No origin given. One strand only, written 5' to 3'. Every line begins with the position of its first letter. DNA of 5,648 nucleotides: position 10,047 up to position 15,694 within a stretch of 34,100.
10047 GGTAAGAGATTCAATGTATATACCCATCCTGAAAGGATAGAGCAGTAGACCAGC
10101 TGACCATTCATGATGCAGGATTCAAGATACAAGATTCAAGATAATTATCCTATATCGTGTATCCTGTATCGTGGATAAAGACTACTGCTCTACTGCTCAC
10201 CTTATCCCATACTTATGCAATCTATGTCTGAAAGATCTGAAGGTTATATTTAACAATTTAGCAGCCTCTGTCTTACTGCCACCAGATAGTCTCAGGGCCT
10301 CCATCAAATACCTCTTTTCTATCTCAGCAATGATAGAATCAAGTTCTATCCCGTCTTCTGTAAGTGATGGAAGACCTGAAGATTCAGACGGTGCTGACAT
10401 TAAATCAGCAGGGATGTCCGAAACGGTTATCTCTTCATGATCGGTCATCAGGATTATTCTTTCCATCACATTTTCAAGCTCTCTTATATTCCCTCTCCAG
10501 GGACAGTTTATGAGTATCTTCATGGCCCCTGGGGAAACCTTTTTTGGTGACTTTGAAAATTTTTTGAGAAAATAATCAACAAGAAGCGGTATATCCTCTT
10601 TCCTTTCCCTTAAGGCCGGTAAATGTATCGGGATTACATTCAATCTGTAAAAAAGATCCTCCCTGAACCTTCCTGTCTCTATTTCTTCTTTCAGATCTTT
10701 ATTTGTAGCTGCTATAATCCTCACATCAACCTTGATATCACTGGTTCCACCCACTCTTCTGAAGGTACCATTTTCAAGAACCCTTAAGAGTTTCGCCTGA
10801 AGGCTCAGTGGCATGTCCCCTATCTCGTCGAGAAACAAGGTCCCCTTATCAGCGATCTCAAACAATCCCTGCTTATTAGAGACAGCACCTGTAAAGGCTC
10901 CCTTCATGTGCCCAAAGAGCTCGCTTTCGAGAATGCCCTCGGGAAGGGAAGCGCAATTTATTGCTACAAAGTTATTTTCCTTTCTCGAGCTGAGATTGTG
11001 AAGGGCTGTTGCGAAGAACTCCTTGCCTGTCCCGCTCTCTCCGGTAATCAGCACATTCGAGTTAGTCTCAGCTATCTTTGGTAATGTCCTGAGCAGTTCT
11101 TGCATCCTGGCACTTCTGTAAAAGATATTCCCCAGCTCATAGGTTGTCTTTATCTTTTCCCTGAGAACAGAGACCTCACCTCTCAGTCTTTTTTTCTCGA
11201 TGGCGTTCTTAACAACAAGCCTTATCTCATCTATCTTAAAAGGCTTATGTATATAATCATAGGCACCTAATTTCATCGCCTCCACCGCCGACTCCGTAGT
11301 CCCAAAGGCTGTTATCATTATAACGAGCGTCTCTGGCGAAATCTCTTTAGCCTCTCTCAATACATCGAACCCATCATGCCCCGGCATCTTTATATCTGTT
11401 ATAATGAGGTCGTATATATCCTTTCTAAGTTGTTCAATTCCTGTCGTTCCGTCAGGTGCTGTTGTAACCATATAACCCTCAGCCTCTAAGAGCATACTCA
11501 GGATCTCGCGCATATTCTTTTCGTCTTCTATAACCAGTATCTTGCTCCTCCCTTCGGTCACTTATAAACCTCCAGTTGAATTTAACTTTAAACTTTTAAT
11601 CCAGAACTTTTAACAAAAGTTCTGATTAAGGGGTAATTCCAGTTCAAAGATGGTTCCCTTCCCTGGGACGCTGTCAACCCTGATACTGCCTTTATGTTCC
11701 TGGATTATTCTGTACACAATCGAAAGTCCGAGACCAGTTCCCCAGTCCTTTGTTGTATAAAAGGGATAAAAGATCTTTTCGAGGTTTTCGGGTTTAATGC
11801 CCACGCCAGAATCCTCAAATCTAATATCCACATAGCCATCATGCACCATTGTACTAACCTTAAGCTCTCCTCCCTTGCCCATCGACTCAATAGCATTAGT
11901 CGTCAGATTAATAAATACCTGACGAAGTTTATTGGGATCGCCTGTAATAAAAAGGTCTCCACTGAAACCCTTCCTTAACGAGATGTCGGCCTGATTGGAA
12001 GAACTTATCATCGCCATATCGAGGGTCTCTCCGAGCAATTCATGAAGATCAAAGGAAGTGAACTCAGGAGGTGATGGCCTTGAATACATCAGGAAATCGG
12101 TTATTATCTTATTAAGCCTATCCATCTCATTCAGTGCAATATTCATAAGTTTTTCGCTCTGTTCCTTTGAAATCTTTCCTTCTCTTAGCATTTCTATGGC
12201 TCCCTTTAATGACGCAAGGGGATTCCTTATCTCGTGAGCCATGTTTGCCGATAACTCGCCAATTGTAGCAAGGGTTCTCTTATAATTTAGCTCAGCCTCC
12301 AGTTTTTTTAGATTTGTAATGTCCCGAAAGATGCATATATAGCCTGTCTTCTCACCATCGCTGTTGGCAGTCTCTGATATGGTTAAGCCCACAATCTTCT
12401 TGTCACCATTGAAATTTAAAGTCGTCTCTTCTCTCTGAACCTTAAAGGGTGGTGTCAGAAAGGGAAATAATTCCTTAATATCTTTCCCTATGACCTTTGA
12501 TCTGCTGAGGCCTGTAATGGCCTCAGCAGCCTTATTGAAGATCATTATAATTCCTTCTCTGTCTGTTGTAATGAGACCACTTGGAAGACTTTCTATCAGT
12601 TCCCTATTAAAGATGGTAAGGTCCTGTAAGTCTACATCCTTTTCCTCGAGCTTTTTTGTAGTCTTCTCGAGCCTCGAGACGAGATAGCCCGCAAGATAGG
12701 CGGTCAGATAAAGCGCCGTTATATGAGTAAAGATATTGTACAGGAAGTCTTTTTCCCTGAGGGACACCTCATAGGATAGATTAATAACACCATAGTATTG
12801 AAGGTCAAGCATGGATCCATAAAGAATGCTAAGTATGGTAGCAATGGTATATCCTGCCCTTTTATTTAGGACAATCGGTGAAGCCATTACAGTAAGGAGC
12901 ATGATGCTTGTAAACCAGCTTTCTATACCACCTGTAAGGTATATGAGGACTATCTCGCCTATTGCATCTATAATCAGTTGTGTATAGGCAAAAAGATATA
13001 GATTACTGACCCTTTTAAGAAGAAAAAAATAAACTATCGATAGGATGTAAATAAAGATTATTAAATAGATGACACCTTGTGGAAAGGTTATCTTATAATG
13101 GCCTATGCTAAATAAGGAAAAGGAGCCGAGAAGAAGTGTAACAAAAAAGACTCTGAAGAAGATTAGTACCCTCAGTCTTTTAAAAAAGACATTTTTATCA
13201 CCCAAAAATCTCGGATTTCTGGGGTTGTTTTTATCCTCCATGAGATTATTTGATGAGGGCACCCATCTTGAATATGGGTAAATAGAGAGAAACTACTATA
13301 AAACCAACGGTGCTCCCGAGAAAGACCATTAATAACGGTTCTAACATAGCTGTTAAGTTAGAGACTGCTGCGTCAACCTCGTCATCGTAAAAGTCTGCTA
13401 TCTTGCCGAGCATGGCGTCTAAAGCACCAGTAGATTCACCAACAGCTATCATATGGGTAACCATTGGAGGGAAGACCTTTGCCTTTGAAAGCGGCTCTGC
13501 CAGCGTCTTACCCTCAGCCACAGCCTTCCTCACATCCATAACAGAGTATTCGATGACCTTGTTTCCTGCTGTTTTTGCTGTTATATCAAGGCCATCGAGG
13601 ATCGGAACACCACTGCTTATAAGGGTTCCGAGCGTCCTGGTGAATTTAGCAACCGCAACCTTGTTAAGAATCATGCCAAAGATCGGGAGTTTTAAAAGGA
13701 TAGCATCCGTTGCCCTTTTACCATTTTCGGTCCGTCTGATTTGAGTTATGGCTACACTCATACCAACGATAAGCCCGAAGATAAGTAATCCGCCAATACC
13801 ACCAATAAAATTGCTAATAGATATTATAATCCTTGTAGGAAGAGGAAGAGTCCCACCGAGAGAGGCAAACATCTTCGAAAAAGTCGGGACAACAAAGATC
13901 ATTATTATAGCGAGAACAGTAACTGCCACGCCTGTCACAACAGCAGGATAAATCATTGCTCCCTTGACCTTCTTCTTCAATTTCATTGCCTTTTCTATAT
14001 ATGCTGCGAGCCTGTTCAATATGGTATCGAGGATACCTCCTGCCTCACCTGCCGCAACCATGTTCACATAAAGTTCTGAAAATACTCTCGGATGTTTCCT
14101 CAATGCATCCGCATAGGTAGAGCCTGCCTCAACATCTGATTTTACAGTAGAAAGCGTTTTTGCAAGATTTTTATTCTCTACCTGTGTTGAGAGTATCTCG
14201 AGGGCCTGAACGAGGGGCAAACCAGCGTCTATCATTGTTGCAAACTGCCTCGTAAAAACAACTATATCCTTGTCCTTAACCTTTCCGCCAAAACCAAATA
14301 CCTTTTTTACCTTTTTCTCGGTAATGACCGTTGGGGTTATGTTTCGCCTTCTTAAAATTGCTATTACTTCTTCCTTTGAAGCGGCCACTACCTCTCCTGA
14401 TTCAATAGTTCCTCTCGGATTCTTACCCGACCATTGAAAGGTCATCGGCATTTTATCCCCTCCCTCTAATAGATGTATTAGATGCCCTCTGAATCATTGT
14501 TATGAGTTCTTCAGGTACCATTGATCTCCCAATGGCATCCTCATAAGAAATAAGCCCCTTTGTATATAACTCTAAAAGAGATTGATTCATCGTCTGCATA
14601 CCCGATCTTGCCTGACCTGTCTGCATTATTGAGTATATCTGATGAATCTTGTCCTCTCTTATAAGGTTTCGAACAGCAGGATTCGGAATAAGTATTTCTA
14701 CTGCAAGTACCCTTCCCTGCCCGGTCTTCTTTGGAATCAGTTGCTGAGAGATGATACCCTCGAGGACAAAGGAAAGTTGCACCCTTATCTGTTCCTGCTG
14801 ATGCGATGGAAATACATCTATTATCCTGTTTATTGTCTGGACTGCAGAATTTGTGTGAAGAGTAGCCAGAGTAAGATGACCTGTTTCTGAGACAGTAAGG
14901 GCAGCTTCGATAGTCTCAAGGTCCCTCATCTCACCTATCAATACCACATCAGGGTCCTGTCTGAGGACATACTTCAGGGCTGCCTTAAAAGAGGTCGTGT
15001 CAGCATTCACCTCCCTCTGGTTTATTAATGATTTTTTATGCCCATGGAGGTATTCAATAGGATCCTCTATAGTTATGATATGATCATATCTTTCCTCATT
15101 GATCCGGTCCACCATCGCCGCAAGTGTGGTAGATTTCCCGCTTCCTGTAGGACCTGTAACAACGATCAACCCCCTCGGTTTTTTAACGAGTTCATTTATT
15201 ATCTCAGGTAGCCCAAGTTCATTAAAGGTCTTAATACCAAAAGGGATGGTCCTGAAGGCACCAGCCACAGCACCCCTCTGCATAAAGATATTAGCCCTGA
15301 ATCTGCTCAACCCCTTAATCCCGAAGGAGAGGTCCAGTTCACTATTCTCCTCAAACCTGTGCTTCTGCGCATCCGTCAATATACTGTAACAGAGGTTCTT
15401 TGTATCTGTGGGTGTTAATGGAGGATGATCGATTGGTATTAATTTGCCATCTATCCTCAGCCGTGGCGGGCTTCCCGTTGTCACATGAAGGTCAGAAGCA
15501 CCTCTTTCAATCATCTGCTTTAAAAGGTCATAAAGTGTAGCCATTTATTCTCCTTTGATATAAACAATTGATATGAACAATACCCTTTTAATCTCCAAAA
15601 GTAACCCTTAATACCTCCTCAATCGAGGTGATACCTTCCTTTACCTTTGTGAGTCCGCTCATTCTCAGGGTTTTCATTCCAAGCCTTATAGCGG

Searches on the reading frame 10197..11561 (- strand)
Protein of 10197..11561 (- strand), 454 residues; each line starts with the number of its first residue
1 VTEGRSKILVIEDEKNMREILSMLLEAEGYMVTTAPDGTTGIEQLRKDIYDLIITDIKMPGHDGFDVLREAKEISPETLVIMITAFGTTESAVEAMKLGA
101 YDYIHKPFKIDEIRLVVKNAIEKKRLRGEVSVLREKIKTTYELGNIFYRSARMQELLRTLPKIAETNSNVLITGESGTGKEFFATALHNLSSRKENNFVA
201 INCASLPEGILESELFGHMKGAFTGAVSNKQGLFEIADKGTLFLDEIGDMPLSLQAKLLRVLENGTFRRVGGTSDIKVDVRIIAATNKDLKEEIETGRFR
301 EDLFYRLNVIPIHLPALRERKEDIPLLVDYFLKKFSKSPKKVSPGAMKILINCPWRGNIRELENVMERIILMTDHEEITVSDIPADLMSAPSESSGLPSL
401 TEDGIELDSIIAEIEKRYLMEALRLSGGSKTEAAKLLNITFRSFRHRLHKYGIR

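Call 53: search_protein_families(library=pfam, proteins=[window:10197-11561:-], max_evalue=0.001)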
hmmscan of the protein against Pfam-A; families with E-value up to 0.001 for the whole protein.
window:10197-11561:- (454 aa): 11 families
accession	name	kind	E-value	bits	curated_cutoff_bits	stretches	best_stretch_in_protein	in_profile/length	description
PF00158.32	Sigma54_activat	-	6.9e-74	247.5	20.2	1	148-313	3-168/168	Sigma-54 interaction domain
PF00072.30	Response_reg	-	2.6e-30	105.3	30.2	1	8-117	1-110/111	Response regulator receiver domain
PF14532.12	Sigma54_activ_2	-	1.6e-25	90.4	25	1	149-317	3-138/138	Sigma-54 interaction domain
PF25601.1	AAA_lid_14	-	5.3e-25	87.5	27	1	318-394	1-81/87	AAA+ ATPase lid domain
PF02954.25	HTH_8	-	1.8e-11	44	22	1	411-451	2-42/42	Bacterial regulatory protein, Fis family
PF07728.20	AAA_5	-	8.5e-09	36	22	1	169-288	1-123/139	AAA domain (dynein-related subfamily)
PF07724.20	AAA_2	-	3.9e-08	34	27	1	168-296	4-133/166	AAA domain (Cdc48 subfamily)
PF00004.35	AAA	-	1.1e-05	26.3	21.2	1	170-303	1-127/131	ATPase family associated with various cellular activities (AAA)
PF01078.27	Mg_chelatase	-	7.1e-05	22.7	20.3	0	166-287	21-157/207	Magnesium chelatase, subunit ChlI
PF13191.12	AAA_16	-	0.0001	23.3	32.6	1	146-220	2-83/167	AAA ATPase domain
PF00493.29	MCM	-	0.00031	20.4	23.3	0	166-288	56-173/224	MCM P-loop domain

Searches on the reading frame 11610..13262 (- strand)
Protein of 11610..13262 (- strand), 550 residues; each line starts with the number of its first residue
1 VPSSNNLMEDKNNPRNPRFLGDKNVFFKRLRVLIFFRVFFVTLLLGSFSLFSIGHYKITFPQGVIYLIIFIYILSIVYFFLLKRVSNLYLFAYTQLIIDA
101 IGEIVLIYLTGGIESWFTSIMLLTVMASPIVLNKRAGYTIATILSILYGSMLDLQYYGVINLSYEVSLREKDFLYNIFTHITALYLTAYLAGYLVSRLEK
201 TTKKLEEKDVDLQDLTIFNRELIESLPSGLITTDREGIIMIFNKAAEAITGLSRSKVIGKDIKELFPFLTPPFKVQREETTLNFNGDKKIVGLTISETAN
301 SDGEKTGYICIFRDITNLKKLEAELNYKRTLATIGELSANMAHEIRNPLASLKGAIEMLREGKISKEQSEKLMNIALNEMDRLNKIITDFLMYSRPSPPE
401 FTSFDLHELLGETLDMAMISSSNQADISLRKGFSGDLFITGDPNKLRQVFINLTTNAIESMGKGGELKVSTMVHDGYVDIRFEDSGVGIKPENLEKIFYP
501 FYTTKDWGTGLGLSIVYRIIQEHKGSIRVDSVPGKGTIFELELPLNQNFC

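Call 53: search_protein_families(library=pfam, proteins=[window:11610-13262:-], max_evalue=0.001)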
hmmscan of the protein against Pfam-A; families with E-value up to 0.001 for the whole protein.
window:11610-13262:- (550 aa): 7 families
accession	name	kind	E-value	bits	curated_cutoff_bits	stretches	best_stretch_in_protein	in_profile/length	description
PF02518.31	HATPase_c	-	1.4e-27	96.8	26.4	1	441-546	1-110/111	Histidine kinase-, DNA gyrase B-, and HSP90-like ATPase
PF00512.31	HisKA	-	6.9e-17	61.7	26.9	1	335-396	3-63/66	His Kinase A (phospho-acceptor) domain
PF00989.32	PAS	-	1.2e-14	54.7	22.6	1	220-315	4-113/113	PAS fold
PF25323.1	6TM_PilS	-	4.2e-13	49.8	27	1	30-203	18-187/189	PilS-like transmembrane domain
PF13426.13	PAS_9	-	2.4e-11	44.3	27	1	228-316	2-102/103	PAS domain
PF08448.16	PAS_4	-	4.8e-08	33.7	23.1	0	224-267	2-45/110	PAS fold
PF13188.13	PAS_8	-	1e-05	25.7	21.8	1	220-274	4-55/65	PAS domain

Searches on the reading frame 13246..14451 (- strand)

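Call 54: search_protein_families(library=pfam, proteins=[window:13246-14451:-], max_evalue=0.001)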
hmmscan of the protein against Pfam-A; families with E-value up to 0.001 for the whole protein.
window:13246-14451:- (401 aa): 1 family
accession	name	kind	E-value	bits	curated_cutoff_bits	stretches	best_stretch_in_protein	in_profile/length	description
PF00482.28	T2SSF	-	4.7e-68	227.3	25.2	2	66-189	1-125/125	Type II secretion system (T2SS), protein F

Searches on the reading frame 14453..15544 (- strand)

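Call 54: search_protein_families(library=pfam, proteins=[window:14453-15544:-], max_evalue=0.001)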
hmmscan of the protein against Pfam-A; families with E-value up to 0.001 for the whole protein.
window:14453-15544:- (363 aa): 7 families
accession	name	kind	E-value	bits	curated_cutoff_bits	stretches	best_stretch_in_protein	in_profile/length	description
PF00437.27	T2SSE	-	2.6e-51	174.9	24.9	1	6-279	14-287/370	Type II/IV secretion system protein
PF13401.12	AAA_22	-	6.8e-06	26.9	27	1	123-162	4-42/130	AAA domain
PF13604.12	AAA_30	-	9.3e-06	25.9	27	0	115-151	9-45/191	AAA domain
PF25199.1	nSTAND_NTPase5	-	1.6e-05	25.2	34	1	116-173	33-90/145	Novel STAND NTPase 5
PF13191.12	AAA_16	-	0.00025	22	32.6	1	123-166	22-63/167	AAA ATPase domain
PF00265.24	TK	-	0.00064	20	20.6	0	126-244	3-126/176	Thymidine kinase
PF13555.12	AAA_29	-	0.00081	19.5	27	0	122-144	20-42/61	P-loop containing region of AAA domain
